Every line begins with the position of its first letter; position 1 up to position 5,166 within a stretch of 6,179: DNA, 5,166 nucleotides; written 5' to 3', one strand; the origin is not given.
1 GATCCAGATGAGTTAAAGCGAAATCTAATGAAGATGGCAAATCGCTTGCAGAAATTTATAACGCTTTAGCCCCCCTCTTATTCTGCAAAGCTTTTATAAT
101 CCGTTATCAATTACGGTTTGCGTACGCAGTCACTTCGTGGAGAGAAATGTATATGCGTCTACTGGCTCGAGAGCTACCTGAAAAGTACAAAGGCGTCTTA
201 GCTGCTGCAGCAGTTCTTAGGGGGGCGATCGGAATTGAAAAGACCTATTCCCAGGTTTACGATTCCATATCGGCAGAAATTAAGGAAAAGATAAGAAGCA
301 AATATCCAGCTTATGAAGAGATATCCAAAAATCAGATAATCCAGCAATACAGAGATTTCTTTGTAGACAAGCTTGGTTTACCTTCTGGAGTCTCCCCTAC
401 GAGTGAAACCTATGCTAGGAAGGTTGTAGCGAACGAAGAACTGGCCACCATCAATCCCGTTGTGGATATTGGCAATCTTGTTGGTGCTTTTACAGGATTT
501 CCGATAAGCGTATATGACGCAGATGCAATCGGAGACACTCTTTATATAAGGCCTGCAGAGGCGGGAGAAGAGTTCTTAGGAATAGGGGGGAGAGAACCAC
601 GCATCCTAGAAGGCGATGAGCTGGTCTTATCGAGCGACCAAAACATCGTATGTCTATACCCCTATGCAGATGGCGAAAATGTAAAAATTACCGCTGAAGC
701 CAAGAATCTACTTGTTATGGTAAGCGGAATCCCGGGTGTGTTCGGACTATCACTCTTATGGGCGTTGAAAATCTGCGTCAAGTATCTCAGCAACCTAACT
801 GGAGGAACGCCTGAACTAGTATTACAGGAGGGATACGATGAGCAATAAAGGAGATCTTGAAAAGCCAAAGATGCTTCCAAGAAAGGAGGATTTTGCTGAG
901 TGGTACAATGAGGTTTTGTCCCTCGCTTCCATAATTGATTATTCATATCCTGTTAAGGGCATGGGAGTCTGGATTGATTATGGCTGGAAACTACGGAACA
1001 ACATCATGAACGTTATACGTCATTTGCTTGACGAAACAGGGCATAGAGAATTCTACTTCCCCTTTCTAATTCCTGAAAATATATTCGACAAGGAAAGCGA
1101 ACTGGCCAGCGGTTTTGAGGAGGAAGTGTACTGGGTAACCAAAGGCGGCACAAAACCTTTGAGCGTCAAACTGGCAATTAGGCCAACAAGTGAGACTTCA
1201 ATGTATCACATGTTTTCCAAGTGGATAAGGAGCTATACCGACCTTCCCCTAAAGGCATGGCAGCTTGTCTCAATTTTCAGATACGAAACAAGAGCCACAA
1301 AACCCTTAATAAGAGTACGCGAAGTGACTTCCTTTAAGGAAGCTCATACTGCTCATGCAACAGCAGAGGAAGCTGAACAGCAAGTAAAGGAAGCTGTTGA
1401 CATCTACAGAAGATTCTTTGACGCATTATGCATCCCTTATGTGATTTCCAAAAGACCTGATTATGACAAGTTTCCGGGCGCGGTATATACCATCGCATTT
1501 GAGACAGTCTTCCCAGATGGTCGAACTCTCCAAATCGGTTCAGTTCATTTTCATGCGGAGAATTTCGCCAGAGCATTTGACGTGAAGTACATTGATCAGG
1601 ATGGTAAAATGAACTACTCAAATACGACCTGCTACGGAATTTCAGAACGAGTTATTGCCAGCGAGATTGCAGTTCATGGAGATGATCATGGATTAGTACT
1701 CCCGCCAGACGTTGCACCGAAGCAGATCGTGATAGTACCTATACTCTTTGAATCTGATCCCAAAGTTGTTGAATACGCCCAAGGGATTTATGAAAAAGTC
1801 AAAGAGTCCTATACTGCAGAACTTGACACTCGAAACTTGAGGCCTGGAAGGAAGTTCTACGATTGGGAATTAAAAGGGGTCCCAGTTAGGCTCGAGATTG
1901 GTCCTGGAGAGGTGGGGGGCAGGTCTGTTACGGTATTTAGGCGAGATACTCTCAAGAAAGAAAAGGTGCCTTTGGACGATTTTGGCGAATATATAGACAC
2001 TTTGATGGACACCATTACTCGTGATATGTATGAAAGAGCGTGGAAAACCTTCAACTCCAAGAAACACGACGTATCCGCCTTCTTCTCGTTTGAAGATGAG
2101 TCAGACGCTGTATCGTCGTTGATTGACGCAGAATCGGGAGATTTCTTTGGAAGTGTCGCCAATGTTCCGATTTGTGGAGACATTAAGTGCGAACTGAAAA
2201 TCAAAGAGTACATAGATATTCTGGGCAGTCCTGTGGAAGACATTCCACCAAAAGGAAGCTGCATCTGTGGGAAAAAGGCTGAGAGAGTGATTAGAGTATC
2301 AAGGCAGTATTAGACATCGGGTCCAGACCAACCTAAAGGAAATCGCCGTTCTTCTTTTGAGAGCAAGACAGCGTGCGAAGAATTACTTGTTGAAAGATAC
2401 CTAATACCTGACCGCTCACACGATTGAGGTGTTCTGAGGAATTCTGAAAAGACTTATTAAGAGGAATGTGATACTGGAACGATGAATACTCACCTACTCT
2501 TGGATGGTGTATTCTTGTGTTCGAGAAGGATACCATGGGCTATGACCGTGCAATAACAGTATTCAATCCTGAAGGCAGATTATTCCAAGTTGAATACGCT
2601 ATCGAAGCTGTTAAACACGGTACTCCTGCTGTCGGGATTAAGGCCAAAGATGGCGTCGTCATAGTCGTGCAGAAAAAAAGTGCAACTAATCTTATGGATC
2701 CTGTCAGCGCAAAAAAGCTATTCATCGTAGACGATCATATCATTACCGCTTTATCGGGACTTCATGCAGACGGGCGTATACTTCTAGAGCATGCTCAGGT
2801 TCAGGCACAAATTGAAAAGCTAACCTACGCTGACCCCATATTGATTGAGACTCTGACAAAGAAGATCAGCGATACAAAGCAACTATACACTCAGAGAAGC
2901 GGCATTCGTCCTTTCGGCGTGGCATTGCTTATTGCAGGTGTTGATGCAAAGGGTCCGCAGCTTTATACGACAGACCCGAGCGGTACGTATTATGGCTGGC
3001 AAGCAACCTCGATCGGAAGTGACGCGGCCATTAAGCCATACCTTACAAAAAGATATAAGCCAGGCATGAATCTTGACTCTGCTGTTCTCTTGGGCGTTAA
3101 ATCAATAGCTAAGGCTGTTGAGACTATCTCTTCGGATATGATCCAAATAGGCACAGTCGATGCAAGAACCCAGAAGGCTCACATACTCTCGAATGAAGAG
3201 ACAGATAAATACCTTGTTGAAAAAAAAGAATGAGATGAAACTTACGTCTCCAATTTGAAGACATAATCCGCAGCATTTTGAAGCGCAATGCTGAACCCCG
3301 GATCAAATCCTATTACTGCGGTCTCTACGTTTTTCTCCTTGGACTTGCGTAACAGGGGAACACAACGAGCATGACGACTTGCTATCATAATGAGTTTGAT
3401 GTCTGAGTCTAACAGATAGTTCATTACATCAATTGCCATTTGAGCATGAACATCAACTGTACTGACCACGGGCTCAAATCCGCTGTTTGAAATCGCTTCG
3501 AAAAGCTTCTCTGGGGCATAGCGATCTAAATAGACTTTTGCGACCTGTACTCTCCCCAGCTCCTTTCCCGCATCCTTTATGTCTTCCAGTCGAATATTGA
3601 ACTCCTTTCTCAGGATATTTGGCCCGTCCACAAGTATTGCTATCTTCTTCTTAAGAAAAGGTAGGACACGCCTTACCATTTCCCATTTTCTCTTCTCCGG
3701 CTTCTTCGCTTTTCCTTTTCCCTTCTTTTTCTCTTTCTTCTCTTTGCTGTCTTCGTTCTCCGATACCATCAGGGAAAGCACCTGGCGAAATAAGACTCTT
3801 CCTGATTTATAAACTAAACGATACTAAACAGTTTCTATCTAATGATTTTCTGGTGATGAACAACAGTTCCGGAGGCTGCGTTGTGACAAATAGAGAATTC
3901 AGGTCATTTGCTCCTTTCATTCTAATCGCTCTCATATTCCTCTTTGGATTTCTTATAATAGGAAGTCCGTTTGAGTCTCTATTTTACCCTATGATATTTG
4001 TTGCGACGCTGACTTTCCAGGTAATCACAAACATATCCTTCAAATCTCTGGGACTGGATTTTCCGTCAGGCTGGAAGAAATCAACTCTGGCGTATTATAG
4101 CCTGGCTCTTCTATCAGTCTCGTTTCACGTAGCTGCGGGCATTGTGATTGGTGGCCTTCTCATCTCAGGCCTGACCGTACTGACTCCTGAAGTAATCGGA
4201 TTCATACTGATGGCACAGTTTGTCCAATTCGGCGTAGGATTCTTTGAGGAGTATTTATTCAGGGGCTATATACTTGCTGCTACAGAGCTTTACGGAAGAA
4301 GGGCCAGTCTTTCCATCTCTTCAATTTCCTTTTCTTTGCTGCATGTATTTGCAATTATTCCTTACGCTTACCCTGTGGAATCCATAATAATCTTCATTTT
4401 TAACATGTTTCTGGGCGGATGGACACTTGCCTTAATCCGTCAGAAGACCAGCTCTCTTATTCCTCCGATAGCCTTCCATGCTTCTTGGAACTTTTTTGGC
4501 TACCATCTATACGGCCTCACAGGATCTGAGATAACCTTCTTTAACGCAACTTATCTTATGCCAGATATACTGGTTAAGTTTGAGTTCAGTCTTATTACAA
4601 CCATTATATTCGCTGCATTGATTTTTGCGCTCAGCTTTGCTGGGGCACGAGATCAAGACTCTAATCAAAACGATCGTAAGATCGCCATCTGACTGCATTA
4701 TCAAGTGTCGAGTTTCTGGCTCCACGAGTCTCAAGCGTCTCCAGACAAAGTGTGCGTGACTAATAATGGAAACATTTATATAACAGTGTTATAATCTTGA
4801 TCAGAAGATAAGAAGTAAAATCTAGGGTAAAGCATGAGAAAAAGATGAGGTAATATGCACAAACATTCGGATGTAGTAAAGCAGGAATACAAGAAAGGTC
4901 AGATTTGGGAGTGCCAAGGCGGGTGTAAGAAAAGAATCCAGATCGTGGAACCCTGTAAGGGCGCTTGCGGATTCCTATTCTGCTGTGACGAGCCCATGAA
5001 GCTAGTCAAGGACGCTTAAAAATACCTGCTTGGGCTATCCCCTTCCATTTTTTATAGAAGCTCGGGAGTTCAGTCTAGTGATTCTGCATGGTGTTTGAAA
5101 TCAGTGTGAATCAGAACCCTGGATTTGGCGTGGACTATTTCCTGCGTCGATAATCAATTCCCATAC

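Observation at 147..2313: Standalone B3/B4 editing domain translationally coupled to an editing-less ProRS: candidate new trans-editing system for tRNA-Pro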

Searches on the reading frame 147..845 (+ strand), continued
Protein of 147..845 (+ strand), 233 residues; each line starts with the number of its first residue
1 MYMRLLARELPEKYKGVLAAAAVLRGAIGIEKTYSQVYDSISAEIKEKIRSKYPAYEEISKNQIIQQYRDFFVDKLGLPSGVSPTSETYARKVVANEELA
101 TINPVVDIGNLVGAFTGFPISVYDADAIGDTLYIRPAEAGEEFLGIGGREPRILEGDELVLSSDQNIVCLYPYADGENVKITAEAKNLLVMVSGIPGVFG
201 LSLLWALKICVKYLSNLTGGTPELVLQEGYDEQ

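Call 75: search_protein_families(library=ncbifam, proteins=[P0117, P0135, P0136, P0066, P0152, P0058], max_evalue=1e-10)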
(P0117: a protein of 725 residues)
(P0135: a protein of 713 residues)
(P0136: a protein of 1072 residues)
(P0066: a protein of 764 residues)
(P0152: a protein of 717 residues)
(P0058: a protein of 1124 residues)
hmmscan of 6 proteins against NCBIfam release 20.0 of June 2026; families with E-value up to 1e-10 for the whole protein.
P0117 (725 aa): 16 families
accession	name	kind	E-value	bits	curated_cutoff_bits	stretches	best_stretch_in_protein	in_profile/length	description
NF001756.1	PRK00484.1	subfamily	2.2e-180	600.5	468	1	8-486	3-488/488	lysine--tRNA ligase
TIGR00499.1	lysS_bact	equivalog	2.6e-163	544.2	427.6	1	7-487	4-496/496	lysine--tRNA ligase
NF002821.0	PRK02983.1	equivalog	4.7e-138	462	742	1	8-486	621-1101/1102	bifunctional lysylphosphatidylglycerol synthetase/lysine--tRNA ligase LysX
NF009101.0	PRK12445.1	subfamily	1.3e-134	449.6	1026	1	39-487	57-505/505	lysine--tRNA ligase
TIGR00462.1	genX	equivalog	1.2e-58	199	286.9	1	169-480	3-304/304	EF-P lysine aminoacylase EpmA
NF006828.0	PRK09350.1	equivalog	4.4e-50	170.8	264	1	165-482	14-322/325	elongation factor P--(R)-beta-lysine ligase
TIGR00459.1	aspS_bact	equivalog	1.9e-41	142.1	373.85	1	41-321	8-283/586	aspartate--tRNA ligase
NF003483.0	PRK05159.1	equivalog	1.9e-40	139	353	1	37-481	5-430/438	aspartate--tRNA(Asn) ligase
NF001750.0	PRK00476.1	equivalog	1.5e-38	132.5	443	2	38-337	7-306/590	aspartate--tRNA ligase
TIGR00458.1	aspS_nondisc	equivalog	1.9e-36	126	368.4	1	46-482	9-421/428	aspartate--tRNA(Asn) ligase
NF003037.0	PRK03932.1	equivalog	2.6e-27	95.9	414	1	43-483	10-445/451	asparagine--tRNA ligase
NF009460.0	PRK12820.1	equivalog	8.5e-24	83.7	1379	1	149-321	156-316/723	bifunctional aspartyl-tRNA synthetase/aspartyl/glutamyl-tRNA amidotransferase subunit C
TIGR00457.1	asnS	equivalog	2.6e-21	76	342.6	1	46-483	13-449/455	asparagine--tRNA ligase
NF005052.0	PRK06462.1-1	equivalog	7.9e-18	64.6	368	1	146-482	29-345/353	asparagine synthetase A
NF005054.0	PRK06462.1-4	equivalog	7.1e-16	58.1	309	1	158-326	16-196/318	asparagine synthetase A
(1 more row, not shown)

P0135 (713 aa): 13 families
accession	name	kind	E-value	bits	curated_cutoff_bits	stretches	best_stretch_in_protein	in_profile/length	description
NF001756.1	PRK00484.1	subfamily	1.2e-175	584.9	468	1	24-463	50-487/488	lysine--tRNA ligase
TIGR00499.1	lysS_bact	equivalog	7.4e-162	539.4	427.6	1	23-463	52-494/496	lysine--tRNA ligase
NF002821.0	PRK02983.1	equivalog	1.3e-136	457.2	742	1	2-463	636-1100/1102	bifunctional lysylphosphatidylglycerol synthetase/lysine--tRNA ligase LysX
NF009101.0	PRK12445.1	subfamily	2.7e-132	441.9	1026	1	24-464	64-504/505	lysine--tRNA ligase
TIGR00462.1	genX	equivalog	3e-57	194.4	286.9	1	146-458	4-304/304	EF-P lysine aminoacylase EpmA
NF003483.0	PRK05159.1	equivalog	3.4e-46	158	353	1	15-459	7-430/438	aspartate--tRNA(Asn) ligase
NF006828.0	PRK09350.1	equivalog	6.1e-45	153.9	264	1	140-460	13-322/325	elongation factor P--(R)-beta-lysine ligase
TIGR00458.1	aspS_nondisc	equivalog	1.2e-42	146.4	368.4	1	26-459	13-420/428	aspartate--tRNA(Asn) ligase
TIGR00459.1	aspS_bact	equivalog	3.2e-41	141.3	373.85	1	10-291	1-277/586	aspartate--tRNA ligase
NF001750.0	PRK00476.1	equivalog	3.3e-41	141.3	443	1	11-290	4-281/590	aspartate--tRNA ligase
TIGR00457.1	asnS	equivalog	2e-29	102.7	342.6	1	24-460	15-448/455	asparagine--tRNA ligase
NF003037.0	PRK03932.1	equivalog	1.8e-28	99.7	414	1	24-461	15-445/451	asparagine--tRNA ligase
NF009460.0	PRK12820.1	equivalog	2.6e-24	85.3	1379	1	26-292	36-311/723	bifunctional aspartyl-tRNA synthetase/aspartyl/glutamyl-tRNA amidotransferase subunit C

P0136 (1072 aa): 17 families
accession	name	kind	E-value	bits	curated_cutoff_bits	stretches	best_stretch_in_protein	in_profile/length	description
NF001756.1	PRK00484.1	subfamily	8.4e-176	585.4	468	1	9-490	2-488/488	lysine--tRNA ligase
TIGR00499.1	lysS_bact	equivalog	2.7e-158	527.7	427.6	1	10-491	5-496/496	lysine--tRNA ligase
NF002821.0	PRK02983.1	equivalog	3.8e-147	492.1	742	1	4-490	615-1101/1102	bifunctional lysylphosphatidylglycerol synthetase/lysine--tRNA ligase LysX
NF009101.0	PRK12445.1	subfamily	1.3e-130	436.4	1026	1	7-491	16-505/505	lysine--tRNA ligase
TIGR00462.1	genX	equivalog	1.2e-52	179.3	286.9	1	173-483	3-303/304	EF-P lysine aminoacylase EpmA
NF006828.0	PRK09350.1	equivalog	4.8e-45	154.2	264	1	170-486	15-322/325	elongation factor P--(R)-beta-lysine ligase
NF003483.0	PRK05159.1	equivalog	5.7e-40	137.5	353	1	52-485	16-430/438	aspartate--tRNA(Asn) ligase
TIGR00458.1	aspS_nondisc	equivalog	1.1e-34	120.1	368.4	1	55-485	14-420/428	aspartate--tRNA(Asn) ligase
TIGR00459.1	aspS_bact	equivalog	5.8e-34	117.4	373.85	1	54-320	17-278/586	aspartate--tRNA ligase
NF001750.0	PRK00476.1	equivalog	8.9e-34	116.7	443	1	49-321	14-284/590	aspartate--tRNA ligase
TIGR00472.1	pheT_bact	equivalog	9.8e-31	106.8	402.65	1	505-629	42-159/798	phenylalanine--tRNA ligase subunit beta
NF003037.0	PRK03932.1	equivalog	4.5e-27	95.1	414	1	49-488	12-446/451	asparagine--tRNA ligase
NF009460.0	PRK12820.1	equivalog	2.6e-25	88.7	1379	1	152-320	155-311/723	bifunctional aspartyl-tRNA synthetase/aspartyl/glutamyl-tRNA amidotransferase subunit C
TIGR00457.1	asnS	equivalog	6.1e-25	87.9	342.6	1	48-487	11-449/455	asparagine--tRNA ligase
NF045760.1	YtpR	equivalog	6.7e-17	61.9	100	1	498-615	70-181/185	YtpR family tRNA-binding protein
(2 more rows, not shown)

P0066 (764 aa): 2 families
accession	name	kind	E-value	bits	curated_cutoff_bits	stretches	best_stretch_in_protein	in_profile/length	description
NF001968.0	PRK00750.1-2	equivalog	9.1e-133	443.4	648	1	3-520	12-525/528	lysine--tRNA ligase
TIGR00467.1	lysS_arch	equivalog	1.6e-76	257.9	147.55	1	6-515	3-512/515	lysine--tRNA ligase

P0152 (717 aa): 15 families
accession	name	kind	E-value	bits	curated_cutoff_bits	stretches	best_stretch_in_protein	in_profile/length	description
NF008900.0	PRK12267.1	equivalog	2.6e-184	614.3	598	1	3-498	5-518/648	methionine--tRNA ligase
TIGR00398.1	metG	equivalog_domain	6.5e-143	477.2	336.35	1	4-491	1-530/530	methionine--tRNA ligase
NF008860.0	PRK11893.2-2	equivalog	1.3e-93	315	761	3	243-462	321-549/583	methionine--tRNA ligase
NF001100.0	PRK00133.1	equivalog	6.2e-92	309.2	587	2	128-494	158-535/676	methionine--tRNA ligase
TIGR00422.1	valS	equivalog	3.1e-37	128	612.1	1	225-588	453-820/863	valine--tRNA ligase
NF009687.0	PRK13208.1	equivalog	1.7e-31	109.2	738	1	239-475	477-718/801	valine--tRNA ligase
NF008957.0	PRK12300.1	subfamily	1.6e-27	95.9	677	1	274-606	606-916/946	leucine--tRNA ligase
TIGR00396.1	leuS_bact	equivalog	2.3e-26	92.2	548.4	1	3-173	30-202/843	leucine--tRNA ligase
TIGR00392.1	ileS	equivalog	6.4e-26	90.8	621.4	1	222-472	535-803/861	isoleucine--tRNA ligase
NF004349.1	PRK05729.1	equivalog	2.4e-22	79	704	1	232-476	450-699/860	valine--tRNA ligase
TIGR00395.1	leuS_arch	equivalog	2.3e-21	75.5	648.5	1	242-483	566-798/938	leucine--tRNA ligase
NF008859.0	PRK11893.2-1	equivalog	5.4e-21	75.1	553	0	139-350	167-384/498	methionine--tRNA ligase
TIGR00435.1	cysS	equivalog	3.2e-17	62.7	340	0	283-436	253-396/466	cysteine--tRNA ligase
NF000540.1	alt_ValS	exception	1.4e-14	53.1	900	1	242-453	520-736/827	valine--tRNA ligase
NF000258.1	MupB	exception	3.1e-13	48.5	1900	1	219-482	509-785/1033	mupirocin-resistant isoleucine--tRNA ligase MupB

P0058 (1124 aa): 4 families
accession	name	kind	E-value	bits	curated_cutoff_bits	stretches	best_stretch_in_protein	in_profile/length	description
TIGR00456.1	argS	equivalog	8.4e-112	374.4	261.65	1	560-1124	9-569/569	arginine--tRNA ligase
NF002446.0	PRK01611.3-3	equivalog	2.8e-91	306.7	399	2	754-1124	254-636/636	arginine--tRNA ligase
NF002447.0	PRK01611.3-4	equivalog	7.6e-79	265.7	460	2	909-1124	389-613/613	arginine--tRNA ligase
NF045898.1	ArgS_rel_codon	equivalog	4.9e-16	59.1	340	0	578-704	36-151/327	ArgS-related anticodon-binding protein NrtL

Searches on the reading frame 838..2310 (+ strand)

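Call 3: search_protein_families(library=pfam, proteins=[window:838-2310:+], max_evalue=0.01)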
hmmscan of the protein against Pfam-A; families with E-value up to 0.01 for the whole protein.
window:838-2310:+ (491 aa): 3 families
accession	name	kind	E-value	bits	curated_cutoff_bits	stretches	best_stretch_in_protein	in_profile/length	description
PF00587.30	tRNA-synt_2b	-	4.6e-32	112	29.3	1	108-275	7-174/179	tRNA synthetase class II core domain (G, H, P, S and T)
PF03129.25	HGTP_anticodon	-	4e-18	65.8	21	1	296-387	1-92/94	Anticodon binding domain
PF09180.16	ProRS-C_1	-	6.5e-09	36.3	31.5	1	440-491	13-71/71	Prolyl-tRNA synthetase, C-terminal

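Call 4: search_protein_families(library=ncbifam, proteins=[window:838-2310:+], max_evalue=0.01)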
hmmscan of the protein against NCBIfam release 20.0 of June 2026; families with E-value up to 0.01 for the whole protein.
window:838-2310:+ (491 aa): 11 families
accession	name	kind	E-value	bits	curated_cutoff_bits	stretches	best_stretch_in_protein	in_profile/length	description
TIGR00408.1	proS_fam_I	equivalog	1.1e-158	529.1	437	1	13-491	2-475/475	proline--tRNA ligase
NF006625.0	PRK09194.1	equivalog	5.4e-42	144.4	558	2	229-385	401-557/559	proline--tRNA ligase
NF008979.1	PRK12325.1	exception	2.3e-35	122.3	550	2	228-384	277-434/437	proline--tRNA ligase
TIGR00409.1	proS_fam_II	equivalog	7.3e-34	117.6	306.7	2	229-382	407-561/568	proline--tRNA ligase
TIGR00418.1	thrS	equivalog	2.9e-25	89.2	383.65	2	40-208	191-357/565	threonine--tRNA ligase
NF003068.0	PRK03991.1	equivalog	2e-14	52.9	484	1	220-391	419-593/613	threonine--tRNA ligase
NF003211.1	PRK04173.1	equivalog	2.4e-09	36.6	312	1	285-385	355-453/454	glycine--tRNA ligase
TIGR00389.1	glyS_dimeric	equivalog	1.5e-07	30.4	243.3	1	286-388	463-563/565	glycine--tRNA ligase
TIGR00414.1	serS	equivalog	1.7e-07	30.6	301.65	1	47-265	170-387/418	serine--tRNA ligase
NF002120.0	PRK00960.1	equivalog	4.3e-06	25.6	611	0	121-281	320-491/518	serine--tRNA ligase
TIGR00442.1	hisS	equivalog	6.7e-05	22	286.75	1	39-151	3-111/406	histidine--tRNA ligase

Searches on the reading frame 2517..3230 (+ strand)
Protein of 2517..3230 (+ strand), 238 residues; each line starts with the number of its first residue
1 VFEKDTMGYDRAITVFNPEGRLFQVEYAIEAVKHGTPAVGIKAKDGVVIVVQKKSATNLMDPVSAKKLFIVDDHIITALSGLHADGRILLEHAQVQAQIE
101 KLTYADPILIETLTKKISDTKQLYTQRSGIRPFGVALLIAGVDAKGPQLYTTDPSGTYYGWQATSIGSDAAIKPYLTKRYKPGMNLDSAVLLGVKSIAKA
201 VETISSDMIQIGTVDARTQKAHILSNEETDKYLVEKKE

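Call 3: search_protein_families(library=pfam, proteins=[window:2517-3230:+], max_evalue=0.01)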
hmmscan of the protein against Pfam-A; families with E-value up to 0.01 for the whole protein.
window:2517-3230:+ (238 aa): 2 families
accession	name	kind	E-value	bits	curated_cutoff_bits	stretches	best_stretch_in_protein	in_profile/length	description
PF00227.31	Proteasome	-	1.4e-53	181.8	22.4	1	32-214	1-189/189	Proteasome subunit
PF10584.14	Proteasome_A_N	-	6.1e-14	51.8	27.7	1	9-31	1-23/23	Proteasome subunit A N-terminal signature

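Call 4: search_protein_families(library=ncbifam, proteins=[window:2517-3230:+], max_evalue=0.01)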
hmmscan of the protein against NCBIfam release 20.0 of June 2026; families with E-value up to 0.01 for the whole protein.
window:2517-3230:+ (238 aa): 5 families
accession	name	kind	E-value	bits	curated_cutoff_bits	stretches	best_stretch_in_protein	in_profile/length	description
NF003075.0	PRK03996.1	subfamily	1.3e-90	303.1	219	1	2-235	3-238/248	archaeal proteasome endopeptidase complex subunit alpha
TIGR03633.1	arc_protsome_A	equivalog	1.2e-85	286.7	287.35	1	7-233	1-229/230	archaeal proteasome endopeptidase complex subunit alpha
TIGR03634.1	arc_protsome_B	equivalog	4.9e-24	85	224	1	35-216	1-182/185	archaeal proteasome endopeptidase complex subunit beta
TIGR03690.1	20S_bact_beta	equivalog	0.00028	20.7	191.9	1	32-201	2-175/222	proteasome subunit beta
TIGR03691.1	20S_bact_alpha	equivalog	0.00061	19.3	139.05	1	25-215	17-208/229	proteasome subunit alpha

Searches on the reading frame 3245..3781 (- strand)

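Call 3: search_protein_families(library=pfam, proteins=[window:3245-3781:-], max_evalue=0.01)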
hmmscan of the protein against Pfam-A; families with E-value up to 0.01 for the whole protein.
window:3245-3781:- (179 aa): 2 families
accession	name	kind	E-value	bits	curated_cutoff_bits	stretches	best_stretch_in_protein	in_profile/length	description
PF01936.24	NYN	-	1.6e-17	64.8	24.2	1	46-177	1-144/145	NYN domain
PF09295.16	ChAPs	-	0.0027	17.2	20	1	104-157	152-205/395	ChAPs (Chs5p-Arf1p-binding proteins)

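Call 4: search_protein_families(library=ncbifam, proteins=[window:3245-3781:-], max_evalue=0.01)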
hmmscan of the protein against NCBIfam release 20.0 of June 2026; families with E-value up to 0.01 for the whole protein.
window:3245-3781:- (179 aa): 2 families
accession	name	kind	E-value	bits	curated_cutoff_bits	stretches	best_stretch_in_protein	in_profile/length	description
TIGR00288.1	TIGR00288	hypoth_equivalog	1.3e-45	155.1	178.45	1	44-178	22-156/160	TIGR00288 family NYN domain-containing protein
NF002035.0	PRK00865.1-3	equivalog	0.0057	16.2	328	1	114-171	52-108/267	glutamate racemase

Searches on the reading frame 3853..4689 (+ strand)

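Call 3: search_protein_families(library=pfam, proteins=[window:3853-4689:+], max_evalue=0.01)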
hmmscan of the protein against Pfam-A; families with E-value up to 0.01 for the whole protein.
window:3853-4689:+ (279 aa): 1 family
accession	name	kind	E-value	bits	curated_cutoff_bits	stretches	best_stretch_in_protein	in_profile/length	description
PF02517.21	Rce1-like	-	5.3e-15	55.9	22.4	1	117-215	4-93/93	Type II CAAX prenyl endopeptidase Rce1-like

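Call 4: search_protein_families(library=ncbifam, proteins=[window:3853-4689:+], max_evalue=0.01)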
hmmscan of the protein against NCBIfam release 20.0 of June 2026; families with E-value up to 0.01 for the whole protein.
window:3853-4689:+ (279 aa): 5 families
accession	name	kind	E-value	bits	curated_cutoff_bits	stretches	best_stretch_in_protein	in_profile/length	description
NF041647.1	ABC_perm_CPBP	equivalog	1.2e-06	27.6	435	1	129-216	554-630/636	ABC transporter permease subunit/CPBP intramembrane protease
NF050068.1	Rv0804_CPBP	equivalog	2.6e-05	23.9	200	1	124-213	99-186/197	Rv0804 family intramembrane glutamic endopeptidase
NF040589.1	CPBP_Synerg_MrtS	equivalog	0.00014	22.1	130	1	129-214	84-161/170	Synerg-CTERM system glutamic-type intramembrane protease MrtS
NF040914.1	Mrt_core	domain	0.00067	19.7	100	1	127-215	10-100/108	myxosortase family intramembrane protease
NF033192.3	CPBP_JDVT_MrtJ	equivalog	0.0052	17.4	75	1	131-214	11-93/98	JDVT-CTERM system glutamic-type intramembrane protease MrtJ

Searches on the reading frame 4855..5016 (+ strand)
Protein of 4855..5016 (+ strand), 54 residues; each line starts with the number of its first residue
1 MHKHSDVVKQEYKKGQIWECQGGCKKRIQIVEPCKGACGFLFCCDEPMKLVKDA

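Call 3: search_protein_families(library=pfam, proteins=[window:4855-5016:+], max_evalue=0.01)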
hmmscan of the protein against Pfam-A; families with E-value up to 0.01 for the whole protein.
window:4855-5016:+ (54 aa): 1 family
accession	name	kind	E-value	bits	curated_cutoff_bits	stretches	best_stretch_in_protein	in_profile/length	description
PF06397.17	Desulfoferrod_N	-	0.005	16.9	23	0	14-50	3-35/36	Desulfoferrodoxin, N-terminal domain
